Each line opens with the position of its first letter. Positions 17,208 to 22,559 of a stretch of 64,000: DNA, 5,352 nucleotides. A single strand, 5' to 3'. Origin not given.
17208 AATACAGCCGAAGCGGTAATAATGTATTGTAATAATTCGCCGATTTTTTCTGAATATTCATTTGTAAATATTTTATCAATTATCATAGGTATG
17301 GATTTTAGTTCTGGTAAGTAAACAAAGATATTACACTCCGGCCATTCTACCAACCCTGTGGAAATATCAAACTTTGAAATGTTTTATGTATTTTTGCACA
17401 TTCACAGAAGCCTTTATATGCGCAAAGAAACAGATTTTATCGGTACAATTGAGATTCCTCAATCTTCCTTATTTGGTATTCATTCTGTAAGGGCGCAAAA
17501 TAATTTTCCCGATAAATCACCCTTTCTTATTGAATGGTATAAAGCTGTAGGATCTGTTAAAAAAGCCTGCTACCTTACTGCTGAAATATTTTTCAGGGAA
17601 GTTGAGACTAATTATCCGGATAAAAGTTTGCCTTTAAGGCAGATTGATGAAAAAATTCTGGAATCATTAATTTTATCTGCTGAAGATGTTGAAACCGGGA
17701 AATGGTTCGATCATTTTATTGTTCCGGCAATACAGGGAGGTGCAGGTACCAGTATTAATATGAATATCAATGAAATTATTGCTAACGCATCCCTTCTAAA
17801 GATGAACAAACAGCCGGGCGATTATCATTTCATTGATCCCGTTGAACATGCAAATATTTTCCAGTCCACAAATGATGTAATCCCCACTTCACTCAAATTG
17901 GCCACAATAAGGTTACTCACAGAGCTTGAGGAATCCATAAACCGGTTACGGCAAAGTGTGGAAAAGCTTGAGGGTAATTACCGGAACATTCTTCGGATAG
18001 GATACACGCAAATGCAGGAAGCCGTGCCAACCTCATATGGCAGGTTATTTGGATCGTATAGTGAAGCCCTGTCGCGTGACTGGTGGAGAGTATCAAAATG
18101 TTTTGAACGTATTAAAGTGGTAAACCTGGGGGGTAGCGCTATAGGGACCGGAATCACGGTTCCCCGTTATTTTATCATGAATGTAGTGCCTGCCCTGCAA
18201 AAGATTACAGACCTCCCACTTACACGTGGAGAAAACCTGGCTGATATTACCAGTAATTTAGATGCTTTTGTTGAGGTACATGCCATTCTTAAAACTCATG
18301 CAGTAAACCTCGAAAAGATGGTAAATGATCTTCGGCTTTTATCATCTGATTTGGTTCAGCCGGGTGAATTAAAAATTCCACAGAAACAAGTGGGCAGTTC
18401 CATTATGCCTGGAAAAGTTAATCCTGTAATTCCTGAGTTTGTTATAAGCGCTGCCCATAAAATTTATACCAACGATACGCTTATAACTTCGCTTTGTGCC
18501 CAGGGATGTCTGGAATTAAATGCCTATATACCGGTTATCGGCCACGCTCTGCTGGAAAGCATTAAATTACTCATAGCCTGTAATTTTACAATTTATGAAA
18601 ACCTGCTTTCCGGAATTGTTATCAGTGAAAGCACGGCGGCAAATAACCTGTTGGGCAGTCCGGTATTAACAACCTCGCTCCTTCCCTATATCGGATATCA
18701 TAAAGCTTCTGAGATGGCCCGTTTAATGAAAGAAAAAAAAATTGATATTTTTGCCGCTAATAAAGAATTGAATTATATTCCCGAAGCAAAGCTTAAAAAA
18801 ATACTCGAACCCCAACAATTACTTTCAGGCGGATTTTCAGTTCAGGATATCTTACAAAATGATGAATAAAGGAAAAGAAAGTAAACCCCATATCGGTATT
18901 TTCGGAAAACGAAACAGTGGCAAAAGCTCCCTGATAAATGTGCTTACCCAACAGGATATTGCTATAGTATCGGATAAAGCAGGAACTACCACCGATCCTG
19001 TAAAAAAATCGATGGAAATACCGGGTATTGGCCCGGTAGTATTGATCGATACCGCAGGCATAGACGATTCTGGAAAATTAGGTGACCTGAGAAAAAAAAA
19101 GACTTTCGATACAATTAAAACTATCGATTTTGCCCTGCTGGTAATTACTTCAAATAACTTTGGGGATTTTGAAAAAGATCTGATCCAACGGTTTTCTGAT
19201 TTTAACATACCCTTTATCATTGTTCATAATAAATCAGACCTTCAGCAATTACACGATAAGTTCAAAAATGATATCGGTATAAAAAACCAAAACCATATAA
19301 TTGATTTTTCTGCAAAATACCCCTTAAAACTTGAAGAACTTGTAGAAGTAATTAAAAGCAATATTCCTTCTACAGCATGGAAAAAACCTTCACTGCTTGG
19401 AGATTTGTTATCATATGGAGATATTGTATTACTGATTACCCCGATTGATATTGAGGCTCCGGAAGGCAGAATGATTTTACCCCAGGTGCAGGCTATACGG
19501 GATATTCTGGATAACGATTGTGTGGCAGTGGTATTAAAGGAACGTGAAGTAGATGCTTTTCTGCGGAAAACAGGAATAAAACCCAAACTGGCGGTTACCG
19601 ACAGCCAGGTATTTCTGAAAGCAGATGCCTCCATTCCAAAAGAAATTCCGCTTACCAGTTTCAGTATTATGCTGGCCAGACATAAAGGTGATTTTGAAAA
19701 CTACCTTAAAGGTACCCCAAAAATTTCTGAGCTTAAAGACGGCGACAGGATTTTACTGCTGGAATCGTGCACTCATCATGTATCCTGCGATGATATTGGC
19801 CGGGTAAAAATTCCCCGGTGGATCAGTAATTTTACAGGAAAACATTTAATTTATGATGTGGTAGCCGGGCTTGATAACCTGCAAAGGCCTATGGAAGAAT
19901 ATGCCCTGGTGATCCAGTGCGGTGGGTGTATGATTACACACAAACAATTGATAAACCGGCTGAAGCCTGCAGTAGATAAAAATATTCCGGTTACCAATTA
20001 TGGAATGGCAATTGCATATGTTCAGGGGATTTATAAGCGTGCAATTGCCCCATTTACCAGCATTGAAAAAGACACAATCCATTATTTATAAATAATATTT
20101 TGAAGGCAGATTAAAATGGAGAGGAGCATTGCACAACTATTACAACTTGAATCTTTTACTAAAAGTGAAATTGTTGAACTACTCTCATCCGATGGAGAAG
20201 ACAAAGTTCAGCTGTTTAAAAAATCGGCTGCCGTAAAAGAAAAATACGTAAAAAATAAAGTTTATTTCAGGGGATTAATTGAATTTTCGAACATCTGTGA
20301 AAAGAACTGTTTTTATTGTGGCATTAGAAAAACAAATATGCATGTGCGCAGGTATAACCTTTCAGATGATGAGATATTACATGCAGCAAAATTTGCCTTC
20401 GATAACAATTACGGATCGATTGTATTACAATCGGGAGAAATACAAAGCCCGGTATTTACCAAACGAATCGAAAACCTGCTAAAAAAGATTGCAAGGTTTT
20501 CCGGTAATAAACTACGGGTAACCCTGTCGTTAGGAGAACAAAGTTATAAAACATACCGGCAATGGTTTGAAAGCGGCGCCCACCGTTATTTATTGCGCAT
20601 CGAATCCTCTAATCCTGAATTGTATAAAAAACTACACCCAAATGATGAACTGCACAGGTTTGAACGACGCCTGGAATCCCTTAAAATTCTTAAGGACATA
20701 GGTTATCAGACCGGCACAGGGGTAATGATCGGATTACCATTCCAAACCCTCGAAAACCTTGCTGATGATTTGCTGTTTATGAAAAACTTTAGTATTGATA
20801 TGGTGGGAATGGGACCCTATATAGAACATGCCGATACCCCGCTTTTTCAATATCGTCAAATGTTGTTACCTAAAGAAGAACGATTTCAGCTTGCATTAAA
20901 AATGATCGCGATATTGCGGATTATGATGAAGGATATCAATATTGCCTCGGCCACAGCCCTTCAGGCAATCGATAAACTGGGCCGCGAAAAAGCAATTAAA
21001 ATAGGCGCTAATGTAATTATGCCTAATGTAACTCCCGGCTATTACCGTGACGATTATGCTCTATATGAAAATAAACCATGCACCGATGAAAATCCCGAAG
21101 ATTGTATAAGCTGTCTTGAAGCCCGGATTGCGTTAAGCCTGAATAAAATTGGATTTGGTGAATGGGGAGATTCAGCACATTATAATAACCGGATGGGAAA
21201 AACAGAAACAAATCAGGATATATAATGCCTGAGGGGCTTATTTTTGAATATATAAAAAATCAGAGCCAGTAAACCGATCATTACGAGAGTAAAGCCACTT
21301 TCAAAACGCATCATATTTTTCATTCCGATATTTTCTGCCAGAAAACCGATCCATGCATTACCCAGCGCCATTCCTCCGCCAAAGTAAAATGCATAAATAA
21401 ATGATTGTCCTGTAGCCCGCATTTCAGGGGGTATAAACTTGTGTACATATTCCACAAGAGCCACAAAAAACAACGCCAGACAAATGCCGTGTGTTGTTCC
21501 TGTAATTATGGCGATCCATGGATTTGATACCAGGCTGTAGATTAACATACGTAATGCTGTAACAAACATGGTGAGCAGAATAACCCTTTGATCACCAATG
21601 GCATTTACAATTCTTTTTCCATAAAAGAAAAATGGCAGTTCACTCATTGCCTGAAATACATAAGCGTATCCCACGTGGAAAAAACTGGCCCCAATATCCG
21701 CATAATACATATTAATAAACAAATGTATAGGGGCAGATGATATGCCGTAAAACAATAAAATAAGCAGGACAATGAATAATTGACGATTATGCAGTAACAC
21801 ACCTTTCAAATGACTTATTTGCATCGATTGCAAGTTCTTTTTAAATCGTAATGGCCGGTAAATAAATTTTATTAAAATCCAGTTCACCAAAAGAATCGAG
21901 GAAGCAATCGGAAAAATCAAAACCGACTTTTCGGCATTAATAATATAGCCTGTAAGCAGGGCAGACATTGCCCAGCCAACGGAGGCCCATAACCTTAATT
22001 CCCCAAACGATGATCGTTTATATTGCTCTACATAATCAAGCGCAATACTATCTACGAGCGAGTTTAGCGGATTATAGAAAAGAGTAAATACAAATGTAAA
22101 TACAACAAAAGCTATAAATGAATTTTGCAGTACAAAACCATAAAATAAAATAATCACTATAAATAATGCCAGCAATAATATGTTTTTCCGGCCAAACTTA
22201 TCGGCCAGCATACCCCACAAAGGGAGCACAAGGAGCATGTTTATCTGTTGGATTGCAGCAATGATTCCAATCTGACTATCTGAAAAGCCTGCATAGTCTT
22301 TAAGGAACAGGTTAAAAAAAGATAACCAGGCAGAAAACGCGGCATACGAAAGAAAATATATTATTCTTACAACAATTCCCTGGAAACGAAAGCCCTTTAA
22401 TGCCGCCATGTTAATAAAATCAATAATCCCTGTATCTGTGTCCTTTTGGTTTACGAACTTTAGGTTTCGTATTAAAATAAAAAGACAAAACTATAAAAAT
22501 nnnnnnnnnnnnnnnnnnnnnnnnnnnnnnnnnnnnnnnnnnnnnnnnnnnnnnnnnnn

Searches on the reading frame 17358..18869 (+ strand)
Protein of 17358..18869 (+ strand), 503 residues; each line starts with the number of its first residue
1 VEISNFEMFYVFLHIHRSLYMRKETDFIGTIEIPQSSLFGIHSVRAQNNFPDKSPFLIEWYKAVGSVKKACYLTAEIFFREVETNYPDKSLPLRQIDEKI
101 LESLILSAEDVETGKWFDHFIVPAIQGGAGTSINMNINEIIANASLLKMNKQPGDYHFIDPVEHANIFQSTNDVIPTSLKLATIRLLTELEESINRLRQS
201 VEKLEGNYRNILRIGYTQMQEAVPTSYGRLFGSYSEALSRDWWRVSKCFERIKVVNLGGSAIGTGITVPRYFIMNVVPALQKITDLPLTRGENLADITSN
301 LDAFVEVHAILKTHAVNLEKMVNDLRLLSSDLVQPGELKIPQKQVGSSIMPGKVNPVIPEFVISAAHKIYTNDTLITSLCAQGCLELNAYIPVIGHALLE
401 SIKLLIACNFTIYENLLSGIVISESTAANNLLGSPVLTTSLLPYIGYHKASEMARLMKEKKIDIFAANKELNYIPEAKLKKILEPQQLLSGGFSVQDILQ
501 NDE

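Call 38: search_protein_families(library=pfam, proteins=[window:17358-18869:+], max_evalue=0.00001)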
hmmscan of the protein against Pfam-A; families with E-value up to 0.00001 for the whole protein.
window:17358-18869:+ (503 aa): 2 families
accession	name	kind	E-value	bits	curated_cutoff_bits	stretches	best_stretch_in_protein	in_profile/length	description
PF00206.25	Lyase_1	-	1e-57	196.4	27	1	89-369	46-310/312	Lyase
PF10415.14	FumaraseC_C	-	1.6e-09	38.5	32.5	1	437-489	1-53/54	Fumarase C C-terminus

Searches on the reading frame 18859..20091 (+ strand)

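Call 38: search_protein_families(library=pfam, proteins=[window:18859-20091:+], max_evalue=0.00001)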
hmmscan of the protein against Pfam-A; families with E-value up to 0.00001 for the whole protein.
window:18859-20091:+ (410 aa): 4 families
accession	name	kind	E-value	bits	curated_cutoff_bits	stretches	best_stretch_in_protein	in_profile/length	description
PF18133.7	HydF_tetramer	-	5.9e-44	149.1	22.6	1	281-398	2-118/118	Hydrogen maturase F tetramerization domain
PF18128.7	HydF_dimer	-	1.8e-39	134.2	23.4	1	179-277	1-99/99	Hydrogen maturase F dimerization domain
PF01926.29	MMR_HSR1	-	1.7e-21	76.9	21.9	1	11-125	1-113/113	50S ribosome-binding GTPase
PF00350.29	Dynamin_N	-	5.6e-06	26.9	27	0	12-45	1-33/168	Dynamin family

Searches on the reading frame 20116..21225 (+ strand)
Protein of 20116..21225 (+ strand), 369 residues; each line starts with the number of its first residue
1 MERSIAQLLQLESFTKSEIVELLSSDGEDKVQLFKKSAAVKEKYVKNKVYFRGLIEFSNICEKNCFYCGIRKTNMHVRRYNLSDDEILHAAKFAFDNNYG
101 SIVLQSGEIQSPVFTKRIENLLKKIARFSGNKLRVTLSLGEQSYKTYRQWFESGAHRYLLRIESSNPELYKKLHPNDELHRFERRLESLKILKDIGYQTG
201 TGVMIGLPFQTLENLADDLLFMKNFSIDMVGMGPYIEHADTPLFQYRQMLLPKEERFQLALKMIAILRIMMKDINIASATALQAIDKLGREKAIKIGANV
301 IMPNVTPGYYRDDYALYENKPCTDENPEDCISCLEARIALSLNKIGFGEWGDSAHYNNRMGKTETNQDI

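Call 38: search_protein_families(library=pfam, proteins=[window:20116-21225:+], max_evalue=0.00001)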
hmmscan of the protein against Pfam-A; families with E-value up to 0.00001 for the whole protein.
window:20116-21225:+ (369 aa): 1 family
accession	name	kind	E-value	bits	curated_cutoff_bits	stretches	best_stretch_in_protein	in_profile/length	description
PF04055.27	Radical_SAM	-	1.7e-18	67.8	29.5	1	55-220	1-164/166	Radical SAM superfamily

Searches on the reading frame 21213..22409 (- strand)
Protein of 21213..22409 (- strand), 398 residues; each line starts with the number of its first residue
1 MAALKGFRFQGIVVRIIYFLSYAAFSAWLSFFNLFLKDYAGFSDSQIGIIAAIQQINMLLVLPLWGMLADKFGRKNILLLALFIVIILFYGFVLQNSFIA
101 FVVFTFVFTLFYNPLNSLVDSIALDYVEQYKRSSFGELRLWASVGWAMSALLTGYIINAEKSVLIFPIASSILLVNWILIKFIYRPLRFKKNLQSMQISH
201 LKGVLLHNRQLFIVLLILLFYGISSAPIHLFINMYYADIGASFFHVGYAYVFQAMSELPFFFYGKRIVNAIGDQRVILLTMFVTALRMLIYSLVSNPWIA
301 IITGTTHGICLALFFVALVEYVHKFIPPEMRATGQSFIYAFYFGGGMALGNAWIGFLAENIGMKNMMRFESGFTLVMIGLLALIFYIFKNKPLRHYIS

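Call 38: search_protein_families(library=pfam, proteins=[window:21213-22409:-], max_evalue=0.00001)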
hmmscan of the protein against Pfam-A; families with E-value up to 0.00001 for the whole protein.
window:21213-22409:- (398 aa): 6 families
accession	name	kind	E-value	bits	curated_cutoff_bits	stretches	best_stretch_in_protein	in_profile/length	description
PF12832.13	MFS_1_like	-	4.4e-62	210.7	25.2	1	15-362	5-366/373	MFS_1 like family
PF07690.21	MFS_1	-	4.1e-28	98.8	33.4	2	16-250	3-244/347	Major Facilitator Superfamily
PF03825.22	Nuc_H_symport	-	7.4e-23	81.6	25.9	1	15-388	8-394/400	Nucleoside H+ symporter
PF01306.25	LacY_symp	-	9.1e-19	68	24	1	14-388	12-398/413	LacY proton/sugar symporter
PF13347.12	MFS_2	-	3.9e-11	42.6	27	1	13-132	228-349/427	MFS/sugar transport protein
PF05977.19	MFS_3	-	4.3e-08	32.5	27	1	267-384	277-392/524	Transmembrane secretion effector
